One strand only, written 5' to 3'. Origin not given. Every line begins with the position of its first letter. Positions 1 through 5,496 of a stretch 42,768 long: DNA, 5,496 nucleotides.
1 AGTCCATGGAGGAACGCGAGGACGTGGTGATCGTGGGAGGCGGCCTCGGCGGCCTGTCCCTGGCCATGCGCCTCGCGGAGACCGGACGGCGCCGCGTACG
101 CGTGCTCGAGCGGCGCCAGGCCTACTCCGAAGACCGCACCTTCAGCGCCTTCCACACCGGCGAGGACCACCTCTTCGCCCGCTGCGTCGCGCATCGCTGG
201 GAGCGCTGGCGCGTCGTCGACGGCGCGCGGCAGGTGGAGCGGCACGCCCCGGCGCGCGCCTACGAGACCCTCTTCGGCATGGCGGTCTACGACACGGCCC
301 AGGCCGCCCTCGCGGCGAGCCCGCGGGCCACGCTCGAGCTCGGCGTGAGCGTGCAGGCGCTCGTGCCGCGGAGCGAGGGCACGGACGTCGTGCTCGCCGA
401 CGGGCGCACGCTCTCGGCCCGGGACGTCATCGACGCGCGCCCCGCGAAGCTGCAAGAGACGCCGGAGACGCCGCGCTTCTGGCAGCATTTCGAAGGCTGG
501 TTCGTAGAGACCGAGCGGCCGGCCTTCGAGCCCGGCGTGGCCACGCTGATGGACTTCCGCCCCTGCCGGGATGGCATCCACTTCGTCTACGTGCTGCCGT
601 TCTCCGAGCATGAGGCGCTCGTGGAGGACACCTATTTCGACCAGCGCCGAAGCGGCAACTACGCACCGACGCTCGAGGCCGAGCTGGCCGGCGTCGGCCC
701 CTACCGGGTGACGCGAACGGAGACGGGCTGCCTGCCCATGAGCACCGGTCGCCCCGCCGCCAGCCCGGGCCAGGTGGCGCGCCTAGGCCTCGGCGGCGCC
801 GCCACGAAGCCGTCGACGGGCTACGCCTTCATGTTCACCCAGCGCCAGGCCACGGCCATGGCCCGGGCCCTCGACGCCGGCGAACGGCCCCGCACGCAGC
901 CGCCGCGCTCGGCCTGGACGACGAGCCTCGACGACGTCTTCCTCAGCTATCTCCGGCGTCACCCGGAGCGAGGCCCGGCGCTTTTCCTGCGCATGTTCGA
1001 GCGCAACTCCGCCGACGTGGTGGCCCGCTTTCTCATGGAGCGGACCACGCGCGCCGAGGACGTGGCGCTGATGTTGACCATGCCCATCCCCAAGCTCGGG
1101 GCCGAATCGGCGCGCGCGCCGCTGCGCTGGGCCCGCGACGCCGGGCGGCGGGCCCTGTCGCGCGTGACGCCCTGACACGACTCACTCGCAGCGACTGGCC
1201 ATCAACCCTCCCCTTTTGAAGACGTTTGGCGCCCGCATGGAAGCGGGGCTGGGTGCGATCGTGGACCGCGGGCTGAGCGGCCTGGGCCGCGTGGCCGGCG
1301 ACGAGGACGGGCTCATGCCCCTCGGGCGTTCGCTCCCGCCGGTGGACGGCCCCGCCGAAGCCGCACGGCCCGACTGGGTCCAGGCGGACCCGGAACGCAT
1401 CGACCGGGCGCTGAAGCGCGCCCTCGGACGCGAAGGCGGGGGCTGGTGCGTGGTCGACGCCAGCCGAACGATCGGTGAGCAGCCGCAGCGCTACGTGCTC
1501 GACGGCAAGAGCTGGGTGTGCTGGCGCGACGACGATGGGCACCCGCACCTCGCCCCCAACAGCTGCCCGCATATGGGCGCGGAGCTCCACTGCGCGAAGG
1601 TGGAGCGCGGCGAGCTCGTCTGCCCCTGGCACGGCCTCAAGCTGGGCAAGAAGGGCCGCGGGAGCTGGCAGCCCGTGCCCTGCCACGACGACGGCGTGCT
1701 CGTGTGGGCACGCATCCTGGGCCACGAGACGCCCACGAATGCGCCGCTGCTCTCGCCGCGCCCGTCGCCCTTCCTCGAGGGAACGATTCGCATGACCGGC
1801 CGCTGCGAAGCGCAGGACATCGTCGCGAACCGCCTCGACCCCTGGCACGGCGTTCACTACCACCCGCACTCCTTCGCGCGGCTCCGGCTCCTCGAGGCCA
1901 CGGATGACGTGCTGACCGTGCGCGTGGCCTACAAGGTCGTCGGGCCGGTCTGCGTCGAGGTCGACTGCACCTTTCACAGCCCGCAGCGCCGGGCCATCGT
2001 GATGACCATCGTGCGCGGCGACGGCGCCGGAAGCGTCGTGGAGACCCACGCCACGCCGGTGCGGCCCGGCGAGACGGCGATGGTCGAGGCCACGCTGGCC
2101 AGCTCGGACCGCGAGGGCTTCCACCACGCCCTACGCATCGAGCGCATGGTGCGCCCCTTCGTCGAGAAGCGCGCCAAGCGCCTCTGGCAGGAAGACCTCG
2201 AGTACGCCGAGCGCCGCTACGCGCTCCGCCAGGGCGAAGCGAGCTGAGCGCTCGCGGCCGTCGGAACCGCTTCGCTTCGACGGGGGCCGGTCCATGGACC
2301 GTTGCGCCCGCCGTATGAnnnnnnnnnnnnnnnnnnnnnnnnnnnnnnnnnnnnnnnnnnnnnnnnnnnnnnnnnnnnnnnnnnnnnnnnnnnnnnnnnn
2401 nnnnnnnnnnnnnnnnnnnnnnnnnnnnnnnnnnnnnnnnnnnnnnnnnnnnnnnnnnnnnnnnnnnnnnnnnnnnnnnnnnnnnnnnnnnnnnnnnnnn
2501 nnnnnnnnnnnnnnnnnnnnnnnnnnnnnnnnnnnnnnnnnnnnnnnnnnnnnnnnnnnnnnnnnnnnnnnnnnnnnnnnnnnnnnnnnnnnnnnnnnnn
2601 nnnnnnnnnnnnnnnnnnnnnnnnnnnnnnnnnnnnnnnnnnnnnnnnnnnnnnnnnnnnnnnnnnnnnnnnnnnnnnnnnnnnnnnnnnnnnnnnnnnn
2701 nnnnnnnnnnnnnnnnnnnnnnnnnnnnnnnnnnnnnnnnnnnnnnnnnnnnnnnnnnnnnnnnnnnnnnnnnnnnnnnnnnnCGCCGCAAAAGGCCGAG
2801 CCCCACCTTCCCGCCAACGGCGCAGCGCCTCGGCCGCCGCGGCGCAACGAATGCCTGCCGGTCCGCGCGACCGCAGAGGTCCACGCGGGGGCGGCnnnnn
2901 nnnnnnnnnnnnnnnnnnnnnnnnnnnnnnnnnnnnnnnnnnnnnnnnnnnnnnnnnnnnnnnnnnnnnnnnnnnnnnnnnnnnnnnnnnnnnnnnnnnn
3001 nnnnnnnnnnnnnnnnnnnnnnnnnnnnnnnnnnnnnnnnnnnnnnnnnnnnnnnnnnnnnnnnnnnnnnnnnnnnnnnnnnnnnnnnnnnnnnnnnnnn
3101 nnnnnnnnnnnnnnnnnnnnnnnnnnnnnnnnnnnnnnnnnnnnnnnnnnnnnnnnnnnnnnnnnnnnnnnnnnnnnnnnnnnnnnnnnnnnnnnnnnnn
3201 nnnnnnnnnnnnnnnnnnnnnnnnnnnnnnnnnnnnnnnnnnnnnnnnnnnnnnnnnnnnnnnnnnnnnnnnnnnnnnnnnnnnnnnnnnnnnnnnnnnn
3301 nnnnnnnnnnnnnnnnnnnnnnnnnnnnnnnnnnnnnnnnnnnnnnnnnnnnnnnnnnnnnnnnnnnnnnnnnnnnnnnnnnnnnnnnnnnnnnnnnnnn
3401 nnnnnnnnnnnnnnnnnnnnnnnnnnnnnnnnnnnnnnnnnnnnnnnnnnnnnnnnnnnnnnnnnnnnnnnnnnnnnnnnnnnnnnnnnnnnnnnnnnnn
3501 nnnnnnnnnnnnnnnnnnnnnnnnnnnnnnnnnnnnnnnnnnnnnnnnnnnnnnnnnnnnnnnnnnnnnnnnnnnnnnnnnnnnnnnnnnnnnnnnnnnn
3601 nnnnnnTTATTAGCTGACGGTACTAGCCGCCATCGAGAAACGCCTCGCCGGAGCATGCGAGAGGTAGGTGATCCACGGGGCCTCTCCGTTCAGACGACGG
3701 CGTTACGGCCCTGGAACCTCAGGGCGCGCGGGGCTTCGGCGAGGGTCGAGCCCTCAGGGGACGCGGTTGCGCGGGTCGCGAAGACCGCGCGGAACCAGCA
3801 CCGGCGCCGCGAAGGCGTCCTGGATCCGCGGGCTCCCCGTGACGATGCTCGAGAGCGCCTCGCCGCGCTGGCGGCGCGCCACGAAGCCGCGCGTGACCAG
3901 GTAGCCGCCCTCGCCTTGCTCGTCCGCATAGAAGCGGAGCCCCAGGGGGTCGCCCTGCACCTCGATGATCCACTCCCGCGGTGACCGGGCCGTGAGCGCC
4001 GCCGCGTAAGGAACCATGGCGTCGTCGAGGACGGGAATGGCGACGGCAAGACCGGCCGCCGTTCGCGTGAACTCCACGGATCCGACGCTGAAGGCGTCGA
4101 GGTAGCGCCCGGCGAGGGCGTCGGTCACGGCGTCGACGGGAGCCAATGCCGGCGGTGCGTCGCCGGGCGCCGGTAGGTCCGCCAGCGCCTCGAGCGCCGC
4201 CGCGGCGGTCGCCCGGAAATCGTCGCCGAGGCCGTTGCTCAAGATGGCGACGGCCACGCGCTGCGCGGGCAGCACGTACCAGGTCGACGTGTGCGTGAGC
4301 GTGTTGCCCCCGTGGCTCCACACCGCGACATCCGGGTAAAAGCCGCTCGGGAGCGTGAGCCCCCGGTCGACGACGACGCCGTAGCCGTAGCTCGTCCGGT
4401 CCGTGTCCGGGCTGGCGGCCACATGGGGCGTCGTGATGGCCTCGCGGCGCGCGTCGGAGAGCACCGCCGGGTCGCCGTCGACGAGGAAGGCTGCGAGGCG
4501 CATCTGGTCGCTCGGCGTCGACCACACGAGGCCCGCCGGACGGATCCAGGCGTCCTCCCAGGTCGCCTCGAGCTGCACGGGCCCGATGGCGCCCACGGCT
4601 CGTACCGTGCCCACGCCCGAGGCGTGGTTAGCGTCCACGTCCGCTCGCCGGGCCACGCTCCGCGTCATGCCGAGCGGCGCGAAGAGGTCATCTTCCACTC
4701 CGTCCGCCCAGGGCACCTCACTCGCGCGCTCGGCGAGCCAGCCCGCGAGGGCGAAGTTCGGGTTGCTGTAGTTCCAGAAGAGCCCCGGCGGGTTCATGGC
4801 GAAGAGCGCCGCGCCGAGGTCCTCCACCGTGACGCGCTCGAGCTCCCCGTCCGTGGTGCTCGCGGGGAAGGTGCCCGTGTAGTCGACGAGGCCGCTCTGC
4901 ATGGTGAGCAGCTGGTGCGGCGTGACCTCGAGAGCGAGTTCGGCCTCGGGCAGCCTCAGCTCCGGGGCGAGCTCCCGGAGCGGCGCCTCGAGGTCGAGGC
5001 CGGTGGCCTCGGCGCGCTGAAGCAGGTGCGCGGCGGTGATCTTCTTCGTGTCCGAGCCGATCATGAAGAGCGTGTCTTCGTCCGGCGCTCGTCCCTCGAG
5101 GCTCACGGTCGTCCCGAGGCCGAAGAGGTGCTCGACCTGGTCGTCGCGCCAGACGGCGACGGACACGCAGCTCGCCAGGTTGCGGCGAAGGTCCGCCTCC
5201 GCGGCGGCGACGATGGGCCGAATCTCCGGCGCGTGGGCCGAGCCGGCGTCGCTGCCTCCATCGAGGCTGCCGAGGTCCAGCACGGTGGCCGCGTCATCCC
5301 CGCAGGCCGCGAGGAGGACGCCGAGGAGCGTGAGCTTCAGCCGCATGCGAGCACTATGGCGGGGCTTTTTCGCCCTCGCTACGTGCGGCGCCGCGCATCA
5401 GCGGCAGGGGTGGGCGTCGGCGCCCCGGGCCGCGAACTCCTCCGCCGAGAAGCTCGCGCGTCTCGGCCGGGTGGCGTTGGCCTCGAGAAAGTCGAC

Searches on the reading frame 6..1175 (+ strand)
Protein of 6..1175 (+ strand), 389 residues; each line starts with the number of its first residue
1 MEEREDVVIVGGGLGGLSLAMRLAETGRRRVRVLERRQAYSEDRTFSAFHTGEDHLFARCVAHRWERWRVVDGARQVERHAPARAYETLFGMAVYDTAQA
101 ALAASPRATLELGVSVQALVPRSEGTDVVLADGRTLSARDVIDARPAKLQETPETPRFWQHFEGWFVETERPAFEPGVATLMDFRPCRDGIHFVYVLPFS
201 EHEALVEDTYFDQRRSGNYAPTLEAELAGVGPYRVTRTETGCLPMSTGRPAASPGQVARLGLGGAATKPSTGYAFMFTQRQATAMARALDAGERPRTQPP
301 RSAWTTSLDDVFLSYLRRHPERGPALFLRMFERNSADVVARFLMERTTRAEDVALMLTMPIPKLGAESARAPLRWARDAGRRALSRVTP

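Call 31: search_protein_families(library=pfam, proteins=[window:6-1175:+])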
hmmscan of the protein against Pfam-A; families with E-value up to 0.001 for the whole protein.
window:6-1175:+ (389 aa): 6 families
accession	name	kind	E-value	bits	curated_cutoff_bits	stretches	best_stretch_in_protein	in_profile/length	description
PF05834.18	Lycopene_cycl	-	2e-53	182.3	23.4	1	6-361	1-372/380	Lycopene cyclase protein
PF01266.30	DAO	-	1.9e-07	31.4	27.9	1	6-52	1-49/353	FAD dependent oxidoreductase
PF00890.30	FAD_binding_2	-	5.4e-07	29.6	20.4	1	6-40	1-34/414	FAD binding domain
PF13450.12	NAD_binding_8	-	6e-06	26.9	21.9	1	9-38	1-29/68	NAD(P)-binding Rossmann-like domain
PF01494.25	FAD_binding_3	-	0.00012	21.9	22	1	6-40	3-36/349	FAD binding domain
PF07992.20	Pyr_redox_2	-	0.00036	20.5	26.1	0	6-38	2-33/291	Pyridine nucleotide-disulphide oxidoreductase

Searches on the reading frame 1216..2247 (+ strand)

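Call 31: search_protein_families(library=pfam, proteins=[window:1216-2247:+])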
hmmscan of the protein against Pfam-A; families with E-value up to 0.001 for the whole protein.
window:1216-2247:+ (343 aa): 2 families
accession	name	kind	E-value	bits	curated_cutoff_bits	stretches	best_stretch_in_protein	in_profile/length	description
PF19299.5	DUF5914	-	6.4e-66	222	27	1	169-340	2-183/185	Domain of unknown function (DUF5914)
PF00355.32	Rieske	-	7.8e-12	45.4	20.3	1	77-156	2-80/88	Rieske [2Fe-2S] domain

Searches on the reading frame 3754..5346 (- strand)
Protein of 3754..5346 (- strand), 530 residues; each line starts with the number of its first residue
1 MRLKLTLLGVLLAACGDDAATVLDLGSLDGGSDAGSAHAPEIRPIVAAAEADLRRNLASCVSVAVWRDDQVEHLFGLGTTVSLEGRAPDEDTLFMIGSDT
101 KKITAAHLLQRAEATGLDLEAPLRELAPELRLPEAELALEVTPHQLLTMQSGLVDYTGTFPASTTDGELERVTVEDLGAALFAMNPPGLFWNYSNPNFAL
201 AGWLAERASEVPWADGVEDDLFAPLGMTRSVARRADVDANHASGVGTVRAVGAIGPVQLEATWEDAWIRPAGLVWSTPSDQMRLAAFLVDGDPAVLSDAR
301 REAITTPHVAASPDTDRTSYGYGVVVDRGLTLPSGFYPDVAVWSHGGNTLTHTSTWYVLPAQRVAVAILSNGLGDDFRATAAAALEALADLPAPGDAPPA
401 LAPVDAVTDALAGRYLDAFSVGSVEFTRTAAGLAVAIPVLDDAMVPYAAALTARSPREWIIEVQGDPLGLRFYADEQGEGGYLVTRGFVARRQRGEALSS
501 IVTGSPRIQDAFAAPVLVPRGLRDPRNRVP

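Call 31: search_protein_families(library=pfam, proteins=[window:3754-5346:-])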
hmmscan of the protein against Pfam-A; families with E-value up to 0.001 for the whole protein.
window:3754-5346:- (530 aa): 1 family
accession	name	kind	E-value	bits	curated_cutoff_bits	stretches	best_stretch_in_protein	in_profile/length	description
PF00144.29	Beta-lactamase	-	1.7e-40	139.7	27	1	59-388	15-326/329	Beta-lactamase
